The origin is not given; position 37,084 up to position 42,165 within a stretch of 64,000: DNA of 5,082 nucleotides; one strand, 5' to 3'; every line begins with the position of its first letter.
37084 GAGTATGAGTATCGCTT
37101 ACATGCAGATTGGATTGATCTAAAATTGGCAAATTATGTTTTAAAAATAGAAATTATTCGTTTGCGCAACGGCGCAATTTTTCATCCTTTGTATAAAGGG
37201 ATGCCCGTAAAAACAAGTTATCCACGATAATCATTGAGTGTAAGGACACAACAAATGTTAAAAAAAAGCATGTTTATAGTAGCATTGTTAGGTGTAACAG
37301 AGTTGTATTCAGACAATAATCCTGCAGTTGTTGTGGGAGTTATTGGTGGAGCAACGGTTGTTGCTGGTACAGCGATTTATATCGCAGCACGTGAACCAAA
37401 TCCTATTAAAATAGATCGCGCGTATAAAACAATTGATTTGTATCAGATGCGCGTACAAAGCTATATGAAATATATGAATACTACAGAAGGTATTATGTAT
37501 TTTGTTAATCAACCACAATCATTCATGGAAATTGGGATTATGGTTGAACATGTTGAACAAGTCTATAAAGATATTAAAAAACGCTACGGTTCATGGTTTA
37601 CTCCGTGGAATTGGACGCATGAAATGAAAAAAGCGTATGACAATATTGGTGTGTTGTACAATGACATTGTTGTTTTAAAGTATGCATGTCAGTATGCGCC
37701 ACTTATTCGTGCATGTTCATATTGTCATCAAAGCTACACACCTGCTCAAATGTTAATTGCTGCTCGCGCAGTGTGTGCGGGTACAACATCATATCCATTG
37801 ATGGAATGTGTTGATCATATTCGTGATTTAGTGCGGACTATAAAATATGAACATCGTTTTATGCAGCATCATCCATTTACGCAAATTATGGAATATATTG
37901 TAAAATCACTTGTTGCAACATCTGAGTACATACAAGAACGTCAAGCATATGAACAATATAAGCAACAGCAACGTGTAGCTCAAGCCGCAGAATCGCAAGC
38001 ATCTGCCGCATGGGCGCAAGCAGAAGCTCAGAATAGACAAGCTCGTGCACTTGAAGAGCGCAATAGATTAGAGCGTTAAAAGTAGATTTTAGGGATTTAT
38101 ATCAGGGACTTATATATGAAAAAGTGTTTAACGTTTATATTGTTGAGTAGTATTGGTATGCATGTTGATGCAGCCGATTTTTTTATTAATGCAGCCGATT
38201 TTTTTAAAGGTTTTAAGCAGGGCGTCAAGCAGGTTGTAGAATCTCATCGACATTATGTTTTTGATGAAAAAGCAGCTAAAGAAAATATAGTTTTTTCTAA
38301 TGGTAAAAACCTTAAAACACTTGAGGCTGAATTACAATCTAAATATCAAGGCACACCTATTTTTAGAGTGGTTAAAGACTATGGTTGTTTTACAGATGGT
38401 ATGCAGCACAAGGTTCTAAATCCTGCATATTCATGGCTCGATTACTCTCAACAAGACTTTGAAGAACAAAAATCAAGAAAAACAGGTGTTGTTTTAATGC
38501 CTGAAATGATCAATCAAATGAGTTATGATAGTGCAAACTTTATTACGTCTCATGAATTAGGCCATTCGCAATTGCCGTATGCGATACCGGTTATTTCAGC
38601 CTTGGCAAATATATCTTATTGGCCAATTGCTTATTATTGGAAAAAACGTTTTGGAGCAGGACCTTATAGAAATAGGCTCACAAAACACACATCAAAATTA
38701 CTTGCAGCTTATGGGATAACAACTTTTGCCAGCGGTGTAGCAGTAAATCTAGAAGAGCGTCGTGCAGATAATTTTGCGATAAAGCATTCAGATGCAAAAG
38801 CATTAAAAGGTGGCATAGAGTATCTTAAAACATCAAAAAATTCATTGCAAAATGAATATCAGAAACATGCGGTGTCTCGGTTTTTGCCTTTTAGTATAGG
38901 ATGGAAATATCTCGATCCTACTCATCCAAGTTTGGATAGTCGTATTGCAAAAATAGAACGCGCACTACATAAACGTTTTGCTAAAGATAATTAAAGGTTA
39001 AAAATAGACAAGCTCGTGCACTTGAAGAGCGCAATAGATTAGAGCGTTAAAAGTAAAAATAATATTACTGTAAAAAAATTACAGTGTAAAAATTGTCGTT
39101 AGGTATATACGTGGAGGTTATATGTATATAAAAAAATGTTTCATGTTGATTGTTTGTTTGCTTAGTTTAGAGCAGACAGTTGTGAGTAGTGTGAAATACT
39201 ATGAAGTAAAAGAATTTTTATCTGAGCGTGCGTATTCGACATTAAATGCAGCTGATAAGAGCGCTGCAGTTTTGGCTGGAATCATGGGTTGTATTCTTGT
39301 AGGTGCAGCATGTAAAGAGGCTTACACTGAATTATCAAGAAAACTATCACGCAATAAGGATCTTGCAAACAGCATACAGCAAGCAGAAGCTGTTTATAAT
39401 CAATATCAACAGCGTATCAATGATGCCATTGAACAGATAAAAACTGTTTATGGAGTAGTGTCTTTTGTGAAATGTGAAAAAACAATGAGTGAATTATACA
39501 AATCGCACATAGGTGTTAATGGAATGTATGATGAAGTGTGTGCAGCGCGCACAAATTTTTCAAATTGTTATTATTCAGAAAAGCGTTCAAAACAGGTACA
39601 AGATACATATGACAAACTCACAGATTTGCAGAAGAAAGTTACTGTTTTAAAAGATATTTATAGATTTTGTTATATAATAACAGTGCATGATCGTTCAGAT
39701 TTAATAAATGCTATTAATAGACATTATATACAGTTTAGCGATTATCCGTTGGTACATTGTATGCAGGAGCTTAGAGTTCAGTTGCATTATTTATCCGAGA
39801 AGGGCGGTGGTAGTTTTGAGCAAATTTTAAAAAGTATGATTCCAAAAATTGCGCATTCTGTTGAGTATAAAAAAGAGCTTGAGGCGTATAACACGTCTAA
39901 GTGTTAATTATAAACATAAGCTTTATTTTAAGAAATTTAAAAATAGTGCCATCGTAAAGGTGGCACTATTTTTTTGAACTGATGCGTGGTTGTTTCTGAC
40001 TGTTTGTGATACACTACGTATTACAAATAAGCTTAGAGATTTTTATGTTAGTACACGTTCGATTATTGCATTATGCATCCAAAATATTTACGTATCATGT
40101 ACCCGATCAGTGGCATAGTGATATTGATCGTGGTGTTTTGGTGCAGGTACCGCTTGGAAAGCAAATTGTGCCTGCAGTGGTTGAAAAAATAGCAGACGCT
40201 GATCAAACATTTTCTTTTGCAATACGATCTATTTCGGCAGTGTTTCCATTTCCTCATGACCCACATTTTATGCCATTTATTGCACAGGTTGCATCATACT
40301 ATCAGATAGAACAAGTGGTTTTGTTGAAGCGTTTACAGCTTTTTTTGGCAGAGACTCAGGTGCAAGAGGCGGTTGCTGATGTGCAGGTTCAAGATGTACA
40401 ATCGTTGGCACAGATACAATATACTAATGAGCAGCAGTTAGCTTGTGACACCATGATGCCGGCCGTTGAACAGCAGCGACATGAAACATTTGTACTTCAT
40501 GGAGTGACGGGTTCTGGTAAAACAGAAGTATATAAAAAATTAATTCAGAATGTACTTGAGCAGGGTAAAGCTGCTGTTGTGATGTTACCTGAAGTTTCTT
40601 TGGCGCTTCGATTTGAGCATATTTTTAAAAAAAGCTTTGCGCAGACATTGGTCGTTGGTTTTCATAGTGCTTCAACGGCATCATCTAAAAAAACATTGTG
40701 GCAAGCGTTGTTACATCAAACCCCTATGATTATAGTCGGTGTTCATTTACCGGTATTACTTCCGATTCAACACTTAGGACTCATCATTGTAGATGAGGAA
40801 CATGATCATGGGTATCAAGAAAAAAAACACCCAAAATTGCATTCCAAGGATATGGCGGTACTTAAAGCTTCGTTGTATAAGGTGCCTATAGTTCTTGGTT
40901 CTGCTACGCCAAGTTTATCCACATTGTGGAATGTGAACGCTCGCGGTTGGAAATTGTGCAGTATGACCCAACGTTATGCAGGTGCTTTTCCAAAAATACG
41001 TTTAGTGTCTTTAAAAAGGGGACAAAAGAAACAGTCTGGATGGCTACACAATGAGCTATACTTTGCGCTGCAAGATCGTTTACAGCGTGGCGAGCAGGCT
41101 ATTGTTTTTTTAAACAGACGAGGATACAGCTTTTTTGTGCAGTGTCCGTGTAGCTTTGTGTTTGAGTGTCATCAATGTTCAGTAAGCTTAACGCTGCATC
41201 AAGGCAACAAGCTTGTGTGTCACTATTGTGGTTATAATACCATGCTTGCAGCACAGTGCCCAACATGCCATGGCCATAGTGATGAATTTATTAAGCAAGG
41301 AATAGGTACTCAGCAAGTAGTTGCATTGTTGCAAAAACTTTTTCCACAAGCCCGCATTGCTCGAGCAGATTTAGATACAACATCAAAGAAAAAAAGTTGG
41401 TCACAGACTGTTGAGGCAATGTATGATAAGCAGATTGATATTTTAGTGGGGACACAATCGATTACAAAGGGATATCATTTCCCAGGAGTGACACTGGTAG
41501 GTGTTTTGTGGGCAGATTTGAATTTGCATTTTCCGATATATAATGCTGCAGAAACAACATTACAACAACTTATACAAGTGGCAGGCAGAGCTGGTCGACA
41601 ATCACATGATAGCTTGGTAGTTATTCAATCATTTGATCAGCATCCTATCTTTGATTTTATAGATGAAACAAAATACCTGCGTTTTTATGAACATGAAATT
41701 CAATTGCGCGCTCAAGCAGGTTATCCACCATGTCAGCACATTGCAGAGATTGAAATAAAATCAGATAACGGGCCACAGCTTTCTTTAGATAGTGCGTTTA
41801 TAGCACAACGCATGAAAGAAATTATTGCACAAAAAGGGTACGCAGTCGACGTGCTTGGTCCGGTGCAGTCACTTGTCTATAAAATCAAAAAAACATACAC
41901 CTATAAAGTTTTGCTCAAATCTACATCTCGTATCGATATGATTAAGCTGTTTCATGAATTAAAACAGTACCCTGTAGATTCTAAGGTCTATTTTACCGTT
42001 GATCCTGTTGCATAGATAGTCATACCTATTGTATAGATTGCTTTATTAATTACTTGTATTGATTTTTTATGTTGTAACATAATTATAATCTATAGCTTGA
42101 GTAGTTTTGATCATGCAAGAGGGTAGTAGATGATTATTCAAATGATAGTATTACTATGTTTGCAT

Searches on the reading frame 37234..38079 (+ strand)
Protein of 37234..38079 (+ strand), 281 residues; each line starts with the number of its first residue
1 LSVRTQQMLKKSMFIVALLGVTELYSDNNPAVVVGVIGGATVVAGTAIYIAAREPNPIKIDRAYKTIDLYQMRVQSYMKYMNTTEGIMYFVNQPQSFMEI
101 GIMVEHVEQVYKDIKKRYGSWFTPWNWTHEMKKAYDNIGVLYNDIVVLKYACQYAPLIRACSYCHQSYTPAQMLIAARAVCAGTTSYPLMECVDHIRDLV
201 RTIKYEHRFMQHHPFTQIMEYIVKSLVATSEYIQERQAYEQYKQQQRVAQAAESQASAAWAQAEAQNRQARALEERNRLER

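Call 3: search_protein_families(library=pfam, proteins=[window:37234-38079:+], max_evalue=1)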
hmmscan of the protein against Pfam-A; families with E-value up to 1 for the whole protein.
window:37234-38079:+ (281 aa): 4 families
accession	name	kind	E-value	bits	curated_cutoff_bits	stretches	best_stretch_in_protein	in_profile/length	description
PF01062.27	Bestrophin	-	0.0093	15.6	24.2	1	95-162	155-222/324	Bestrophin, RFP-TM, chloride channel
PF20231.3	DUF6589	-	0.013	14.7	27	1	93-134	346-386/410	Family of unknown function (DUF6589)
PF03032.20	FSAP_sig_propep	-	0.31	11.5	27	1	8-21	2-15/46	Frog skin active peptide family signal and propeptide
PF20712.2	CyanoTRADDas_TM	-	0.42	11.2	24.3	1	14-51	21-61/68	Cyanobacterial TRADD-N associated 2-Transmembrane domain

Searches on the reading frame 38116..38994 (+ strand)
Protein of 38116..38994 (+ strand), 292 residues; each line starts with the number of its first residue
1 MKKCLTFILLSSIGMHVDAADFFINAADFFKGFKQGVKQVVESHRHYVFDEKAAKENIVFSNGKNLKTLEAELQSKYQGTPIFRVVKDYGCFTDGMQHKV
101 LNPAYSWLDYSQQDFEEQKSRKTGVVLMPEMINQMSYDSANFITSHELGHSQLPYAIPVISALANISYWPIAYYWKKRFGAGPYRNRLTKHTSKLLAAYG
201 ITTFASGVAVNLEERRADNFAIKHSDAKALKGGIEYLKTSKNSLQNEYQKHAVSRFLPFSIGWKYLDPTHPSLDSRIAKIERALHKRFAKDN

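Call 3: search_protein_families(library=pfam, proteins=[window:38116-38994:+], max_evalue=1)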
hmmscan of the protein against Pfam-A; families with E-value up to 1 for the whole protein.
window:38116-38994:+ (292 aa): 1 family
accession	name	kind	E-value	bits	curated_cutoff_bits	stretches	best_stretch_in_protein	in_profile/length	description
PF01435.24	Peptidase_M48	-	1.2e-05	25.7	20.3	1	124-282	48-184/186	Peptidase family M48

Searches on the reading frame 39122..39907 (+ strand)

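Call 3: search_protein_families(library=pfam, proteins=[window:39122-39907:+], max_evalue=1)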
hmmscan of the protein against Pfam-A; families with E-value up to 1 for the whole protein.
window:39122-39907:+ (261 aa): 2 families
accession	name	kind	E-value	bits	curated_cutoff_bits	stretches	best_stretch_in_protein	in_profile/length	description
PF18860.6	AbiJ_NTD3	-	0.094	12.6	32.5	1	165-239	20-91/167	AbiJ N-terminal domain 3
PF05058.17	ActA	-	0.17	10.7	23.8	1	187-218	353-384/633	ActA Protein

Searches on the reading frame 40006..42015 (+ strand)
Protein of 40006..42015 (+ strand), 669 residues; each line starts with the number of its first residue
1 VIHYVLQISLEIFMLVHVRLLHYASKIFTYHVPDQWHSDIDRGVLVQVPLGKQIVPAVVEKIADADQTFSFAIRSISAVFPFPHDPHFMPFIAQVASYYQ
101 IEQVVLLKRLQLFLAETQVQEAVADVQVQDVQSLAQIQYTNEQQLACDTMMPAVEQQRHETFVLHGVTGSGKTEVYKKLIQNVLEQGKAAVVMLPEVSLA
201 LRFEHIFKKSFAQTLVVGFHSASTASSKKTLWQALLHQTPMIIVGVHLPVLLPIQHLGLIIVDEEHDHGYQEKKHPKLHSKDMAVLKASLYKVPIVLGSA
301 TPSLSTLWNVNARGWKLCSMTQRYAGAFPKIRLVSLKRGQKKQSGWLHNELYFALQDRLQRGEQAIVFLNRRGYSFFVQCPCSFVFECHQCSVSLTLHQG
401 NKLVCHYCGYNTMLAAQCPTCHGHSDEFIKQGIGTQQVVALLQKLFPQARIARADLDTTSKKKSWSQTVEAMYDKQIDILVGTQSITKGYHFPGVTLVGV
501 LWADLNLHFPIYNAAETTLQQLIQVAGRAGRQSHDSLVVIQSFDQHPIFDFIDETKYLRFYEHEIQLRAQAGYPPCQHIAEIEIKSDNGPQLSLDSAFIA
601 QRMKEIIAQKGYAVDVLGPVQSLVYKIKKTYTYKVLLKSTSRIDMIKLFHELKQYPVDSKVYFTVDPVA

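Call 91: search_protein_families(library=pfam, proteins=[window:40006-42015:+], max_evalue=0.00001)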
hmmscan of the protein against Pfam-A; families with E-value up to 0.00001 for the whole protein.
window:40006-42015:+ (669 aa): 6 families
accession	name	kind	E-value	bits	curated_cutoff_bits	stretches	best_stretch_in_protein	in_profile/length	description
PF00270.35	DEAD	-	1e-15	58.3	26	1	148-306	9-163/167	DEAD/DEAH box helicase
PF04851.21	ResIII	-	3.3e-10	40.6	22.5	1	138-303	3-163/164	Type III restriction enzyme, res subunit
PF17764.6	PriA_3primeBD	-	5.4e-10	39.4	22.7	1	24-104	8-88/96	3'DNA-binding domain (3'BD)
PF18074.6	PriA_C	-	2.4e-09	38.3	26.9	1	575-666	1-92/95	Primosomal protein N C-terminal domain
PF18319.7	Zn_ribbon_PriA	-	1.5e-07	31.7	26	1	388-410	1-24/27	PriA DNA helicase Cys-rich region (CRR) domain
PF00271.37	Helicase_C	-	5.5e-07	30.3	23.5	1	446-531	38-108/110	Helicase conserved C-terminal domain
